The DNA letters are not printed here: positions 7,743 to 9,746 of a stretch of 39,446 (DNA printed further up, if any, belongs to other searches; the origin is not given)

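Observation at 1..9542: Two catalytically intact-looking flavin-dependent halogenase paralogues embedded in a sugar-uptake locus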

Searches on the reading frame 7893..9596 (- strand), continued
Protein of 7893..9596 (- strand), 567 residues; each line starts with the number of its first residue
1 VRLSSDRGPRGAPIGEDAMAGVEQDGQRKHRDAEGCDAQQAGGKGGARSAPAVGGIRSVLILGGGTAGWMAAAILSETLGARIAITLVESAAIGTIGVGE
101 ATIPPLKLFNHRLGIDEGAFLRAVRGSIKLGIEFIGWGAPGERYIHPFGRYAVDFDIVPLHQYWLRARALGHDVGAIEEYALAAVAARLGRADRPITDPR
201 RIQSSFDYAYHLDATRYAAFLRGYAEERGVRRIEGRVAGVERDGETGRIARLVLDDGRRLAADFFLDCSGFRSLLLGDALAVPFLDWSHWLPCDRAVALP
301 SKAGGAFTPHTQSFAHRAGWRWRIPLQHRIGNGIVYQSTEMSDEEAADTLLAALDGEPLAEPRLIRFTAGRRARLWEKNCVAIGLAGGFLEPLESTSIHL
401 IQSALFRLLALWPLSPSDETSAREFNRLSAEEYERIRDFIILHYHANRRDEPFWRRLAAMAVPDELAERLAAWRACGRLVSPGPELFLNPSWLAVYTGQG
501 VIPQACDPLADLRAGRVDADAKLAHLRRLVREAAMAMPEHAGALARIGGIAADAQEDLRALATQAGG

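Call 71: find_encoding_contigs(protein=P0003, flank=10000, max_places=2)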
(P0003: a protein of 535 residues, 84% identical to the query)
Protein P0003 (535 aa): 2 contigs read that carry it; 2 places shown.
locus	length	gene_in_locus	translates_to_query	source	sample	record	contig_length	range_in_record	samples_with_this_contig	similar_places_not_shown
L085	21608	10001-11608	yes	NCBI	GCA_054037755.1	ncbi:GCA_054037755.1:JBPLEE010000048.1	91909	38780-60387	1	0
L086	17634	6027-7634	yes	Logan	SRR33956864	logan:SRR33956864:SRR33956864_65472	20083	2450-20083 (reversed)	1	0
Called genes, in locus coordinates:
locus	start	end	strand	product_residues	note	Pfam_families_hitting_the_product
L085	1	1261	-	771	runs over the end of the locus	PF00128:Alpha-amylase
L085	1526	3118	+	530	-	PF00474:SSF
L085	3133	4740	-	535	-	PF00474:SSF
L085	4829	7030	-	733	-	PF00128:Alpha-amylase, PF02806:Alpha-amylase_C (faint), PF01833:TIG, PF00686:CBM_20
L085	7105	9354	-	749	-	PF14508:GH97_N, PF10566:Glyco_hydro_97, PF14509:GH97_C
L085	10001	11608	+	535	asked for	PF01266:DAO (weak), PF04820:Trp_halogenase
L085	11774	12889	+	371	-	PF00356:LacI, PF00532:Peripla_BP_1, PF13407:Peripla_BP_4, PF13377:Peripla_BP_3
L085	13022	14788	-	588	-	PF00128:Alpha-amylase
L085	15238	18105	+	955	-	PF07715:Plug, PF00593:TonB_dep_Rec_b-barrel, PF14905:OMP_b-brl_3 (faint)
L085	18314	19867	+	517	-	PF04820:Trp_halogenase, PF07992:Pyr_redox_2 (faint)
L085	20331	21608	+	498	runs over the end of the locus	PF00587:tRNA-synt_2b, PF09180:ProRS-C_1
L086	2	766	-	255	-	?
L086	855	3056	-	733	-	PF00128:Alpha-amylase, PF02806:Alpha-amylase_C (faint), PF01833:TIG, PF00686:CBM_20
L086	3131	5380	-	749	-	PF14508:GH97_N, PF10566:Glyco_hydro_97, PF14509:GH97_C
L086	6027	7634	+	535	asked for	PF01266:DAO (weak), PF04820:Trp_halogenase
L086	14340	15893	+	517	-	PF04820:Trp_halogenase, PF07992:Pyr_redox_2 (faint)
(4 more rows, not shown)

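Call 75: search_protein_families(library=pfam, proteins=[L028:2884-4068:+, L080:1415-2911:+, L062:6582-7133:-, L027:11557-12783:+, L081:304-3249:-, L027:6197-7123:+, L014:2517-3434:-, L052:12243-12878:+, L023:2376-3158:+, L074:13673-14323:+], max_evalue=0.001)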
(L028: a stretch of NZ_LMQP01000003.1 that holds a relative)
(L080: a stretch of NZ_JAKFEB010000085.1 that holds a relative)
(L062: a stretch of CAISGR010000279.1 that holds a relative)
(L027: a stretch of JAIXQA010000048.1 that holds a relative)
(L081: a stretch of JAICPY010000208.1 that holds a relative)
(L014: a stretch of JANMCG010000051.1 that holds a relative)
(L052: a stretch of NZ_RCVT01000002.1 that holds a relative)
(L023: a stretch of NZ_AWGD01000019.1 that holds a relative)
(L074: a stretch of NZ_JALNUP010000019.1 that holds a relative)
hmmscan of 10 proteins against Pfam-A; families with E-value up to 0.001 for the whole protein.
L028:2884-4068:+ (395 aa): 1 family
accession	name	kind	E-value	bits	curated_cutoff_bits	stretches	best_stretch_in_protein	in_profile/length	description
PF00331.26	Glyco_hydro_10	-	3.2e-74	250.4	22.1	1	50-390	2-309/311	Glycosyl hydrolase family 10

L080:1415-2911:+ (499 aa): 0 families

L062:6582-7133:- (184 aa): 0 families

L027:11557-12783:+ (409 aa): 1 family
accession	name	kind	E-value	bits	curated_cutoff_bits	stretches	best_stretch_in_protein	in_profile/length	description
PF02435.22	Glyco_hydro_68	-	4.9e-51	174.4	27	2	253-407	264-412/424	Levansucrase/Invertase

L081:304-3249:- (982 aa): 5 families
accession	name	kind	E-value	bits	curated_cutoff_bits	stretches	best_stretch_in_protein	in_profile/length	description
PF01055.32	Glyco_hydro_31_2nd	-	7.3e-95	318.5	23.5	1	437-776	2-328/328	Glycosyl hydrolases family 31 TIM-barrel domain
PF21365.3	Glyco_hydro_31_3rd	-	2.1e-26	92.6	24.4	1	786-871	3-87/87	Glycosyl hydrolase family 31 C-terminal domain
PF17137.9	DUF5110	-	1.1e-23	83.5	27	1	887-955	1-70/71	Domain of unknown function (DUF5110)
PF13802.12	Gal_mutarotas_2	-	3.6e-15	57.2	27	1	78-236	2-183/184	Glycosyl hydrolase 31 N-terminal galactose mutarotase-like domain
PF07691.17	PA14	-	7.5e-06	26.2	24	1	303-383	36-122/147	PA14 domain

L027:6197-7123:+ (309 aa): 1 family
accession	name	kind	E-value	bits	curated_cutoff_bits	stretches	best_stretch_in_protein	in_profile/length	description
PF00480.26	ROK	-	1.1e-57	196.3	22.9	1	19-306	2-293/294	ROK family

L014:2517-3434:- (306 aa): 0 families

L052:12243-12878:+ (212 aa): 0 families

L023:2376-3158:+ (261 aa): 2 families
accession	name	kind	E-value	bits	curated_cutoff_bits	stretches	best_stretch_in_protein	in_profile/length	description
PF07729.17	FCD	-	4.7e-20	72.7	24.3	1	126-242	3-122/125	FCD domain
PF00392.27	GntR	-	2.7e-11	43.4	27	1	53-95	22-64/64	Bacterial regulatory proteins, gntR family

L074:13673-14323:+ (217 aa): 0 families

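Call 85: search_protein_families(library=ncbifam, proteins=[window:7893-9542:-, L016:7217-9778:+])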
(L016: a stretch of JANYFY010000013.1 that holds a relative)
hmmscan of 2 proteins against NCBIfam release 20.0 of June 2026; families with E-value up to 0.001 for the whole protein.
window:7893-9542:- (549 aa): 2 families
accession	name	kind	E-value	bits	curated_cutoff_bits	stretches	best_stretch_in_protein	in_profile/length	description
NF049967.1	QhpG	equivalog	1.1e-06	27.8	240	1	192-445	80-343/423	flavin-dependent monooxygenase QhpG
NF033113.0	halo_ClmS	equivalog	1.1e-05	24.2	900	0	180-322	90-235/570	chloramphenicol-biosynthetic FADH2-dependent halogenase CmlS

L016:7217-9778:+ (854 aa): 12 families
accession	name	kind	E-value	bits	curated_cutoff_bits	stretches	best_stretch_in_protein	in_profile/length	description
TIGR01783.1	TonB-siderophor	subfamily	4.1e-18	65.4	223.5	2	595-854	405-649/649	TonB-dependent siderophore receptor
TIGR01779.1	TonB-B12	equivalog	2e-16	59.7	599.7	1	54-244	12-192/614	TonB-dependent vitamin B12 receptor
NF007926.1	PRK10641.1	equivalog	3.4e-11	42.4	836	1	63-225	18-170/617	TonB-dependent vitamin B12 receptor BtuB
TIGR01785.1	TonB-hemin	subfamily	3.8e-11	42.1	316.85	1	72-206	1-129/677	TonB-dependent heme/hemoglobin receptor family protein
NF010012.0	PRK13486.1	equivalog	5.2e-11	41.6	924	1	61-207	16-159/696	TonB-dependent receptor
NF053590.1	TonB_dep_TOL0244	equivalog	4.3e-10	38.8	645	1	72-244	10-177/604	TOL_0244 family TonB-dependent receptor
NF010010.0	PRK13483.1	equivalog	9.5e-10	37.1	927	1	56-246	14-198/660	ligand-gated channel protein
NF007478.2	PRK10064.1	equivalog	1.7e-08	33.2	745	1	55-211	16-164/663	catecholate siderophore receptor CirA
NF010038.0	PRK13513.1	equivalog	1.8e-08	33.4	942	1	54-209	17-168/659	ligand-gated channel protein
NF010011.0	PRK13484.1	equivalog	8.4e-07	27.6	1197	1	66-218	24-173/682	IreA family TonB-dependent siderophore receptor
NF050067.1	TonBEntbctnRecCfrA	equivalog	1.1e-06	27.2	1200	1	55-206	8-158/698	TonB-dependent ferric enterobactin receptor CfrA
NF049944.1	TonB_dep_PUIUD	equivalog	0.00038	18.9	850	1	90-210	60-174/686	TonB-dependent receptor, PUIUD motif-type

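Call 89: predict_structure(alignment_id=A1)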
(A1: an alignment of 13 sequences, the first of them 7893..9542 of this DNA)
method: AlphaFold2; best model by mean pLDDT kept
length: 549 residues; sequences in the alignment: 13
mean_pLDDT: 70.8   pTM: 0.73
mean pLDDT of the five models: 70.8, 67.9, 55.9, 50.5, 47.3
residues with pLDDT >= 90: 64; 70-90: 269; 50-70: 113; < 50: 103
segments of 3 or more residues with pLDDT < 50: 1-35, 78-81, 133-140, 180-187, 368-375, 459-464, 466-474, 486-488, 490-494, 532-544, 546-549
pLDDT, mean of each block of 10 residues (from residue 1): 36 32 35 61 85 92 89 60 60 82 81 82 79 45 71 77 79 66 47 80 92 91 87 92 92 65 70 78 78 87 84 86 94 88 80 66 65 51 78 82 78 69 67 82 69 55 42 51 52 55 82 82 75 47 45
secondary structure, 60 per line:
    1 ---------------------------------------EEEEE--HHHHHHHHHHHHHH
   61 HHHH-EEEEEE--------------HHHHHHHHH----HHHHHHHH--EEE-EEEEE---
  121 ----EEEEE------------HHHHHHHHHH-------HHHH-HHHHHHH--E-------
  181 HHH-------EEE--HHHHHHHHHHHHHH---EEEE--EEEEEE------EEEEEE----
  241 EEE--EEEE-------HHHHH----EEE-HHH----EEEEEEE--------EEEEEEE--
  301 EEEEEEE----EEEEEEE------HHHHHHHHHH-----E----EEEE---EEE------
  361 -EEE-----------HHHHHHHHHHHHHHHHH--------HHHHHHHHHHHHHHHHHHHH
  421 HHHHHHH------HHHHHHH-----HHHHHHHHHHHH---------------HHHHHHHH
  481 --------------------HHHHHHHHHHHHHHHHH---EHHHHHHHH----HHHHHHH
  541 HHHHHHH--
elements in order: E40-44 H47-64 E66-71 H86-94 H99-106 E109-111 E113-117 E125-129 H142-151 H159-162 H164-170 E191-193 H196-209 E213-216 E219-224 E231-236 E241-243 E246-249 H257-261 E266-268 E277-283 E292-298 E301-307 E312-318 H325-334 E345-348 E352-354 E362-364 H376-392 H401-427 H434-440 H446-457 H473-480 H501-517 H522-529 H534-547

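Call 91: fold_search(model_id=the predicted structure, library=pdb)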
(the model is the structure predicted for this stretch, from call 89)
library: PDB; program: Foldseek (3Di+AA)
matches with E <= 10: 1604; with E <= 0.001: 649
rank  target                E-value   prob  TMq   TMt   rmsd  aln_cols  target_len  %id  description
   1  6frl_A                5.2e-51  1.00  0.80  0.88   3.8       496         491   46  BrvH, a flavin-dependent halogenase from Brevundimonas sp. BAL3 (released 2018-05-23)
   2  6frl_B                6.4e-51  1.00  0.80  0.89   3.7       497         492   46  BrvH, a flavin-dependent halogenase from Brevundimonas sp. BAL3 (released 2018-05-23)
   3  6y1w_B                1.5e-50  1.00  0.80  0.89   3.6       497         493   48  Xcc4156, a flavin-dependent halogenase from Xanthomonas campestris (released 2020-06-17)
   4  6y1w_A                2.2e-50  1.00  0.80  0.87   3.8       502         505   47  Xcc4156, a flavin-dependent halogenase from Xanthomonas campestris (released 2020-06-17)
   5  9luq_A                1.1e-48  1.00  0.80  0.89   4.0       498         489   43  Crystal structure of Pseudoalteromonas sp.L11 Tryptophan halogenase (released 2026-02-11)
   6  9luq_B                4.8e-48  1.00  0.79  0.89   4.1       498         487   42  Crystal structure of Pseudoalteromonas sp.L11 Tryptophan halogenase (released 2026-02-11)
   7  9luq_C                5.3e-48  1.00  0.80  0.89   4.1       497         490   43  Crystal structure of Pseudoalteromonas sp.L11 Tryptophan halogenase (released 2026-02-11)
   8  8fox_B                5.4e-42  1.00  0.78  0.86   3.9       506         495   36  AbeH (Tryptophan-5-halogenase) (released 2023-08-30)
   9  8fov_A                1.2e-41  1.00  0.79  0.87   3.9       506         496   36  AbeH (Tryptophan-5-halogenase) bound to FAD and Cl (released 2023-08-30)
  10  8fox_D                1.4e-41  1.00  0.77  0.86   4.2       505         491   35  AbeH (Tryptophan-5-halogenase) (released 2023-08-30)
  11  8fox_A                2.8e-41  1.00  0.77  0.86   3.7       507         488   36  AbeH (Tryptophan-5-halogenase) (released 2023-08-30)
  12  2jkc                  3.1e-41  1.00  0.79  0.84   4.1       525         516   33  Crystal Structure of E346D of Tryptophan 7-Halogenase (PrnA) (released 2008-09-02)
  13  7cu1_B                3.5e-41  1.00  0.78  0.81   5.1       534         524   32  CRYSTAL STRUCTURE OF STREPTOMYCES ALBOGRISEOLUS FLAVIN-DEPENDENT TRYPTOPHAN 6-HALOGENASE (THAL) IN COMPLEX WITH FAD an (released 2020-11-25)
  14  8ttj_B                3.9e-41  1.00  0.77  0.81   5.0       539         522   33  Tryptophan-6-halogenase BorH complexed with 6-chlorotryptophan (released 2023-08-30)
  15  2wet_B                4.4e-41  1.00  0.77  0.84   3.9       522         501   36  Crystal structure of tryptophan 5-halogenase (PyrH) complex with FAD (tryptophan) (released 2009-04-14)
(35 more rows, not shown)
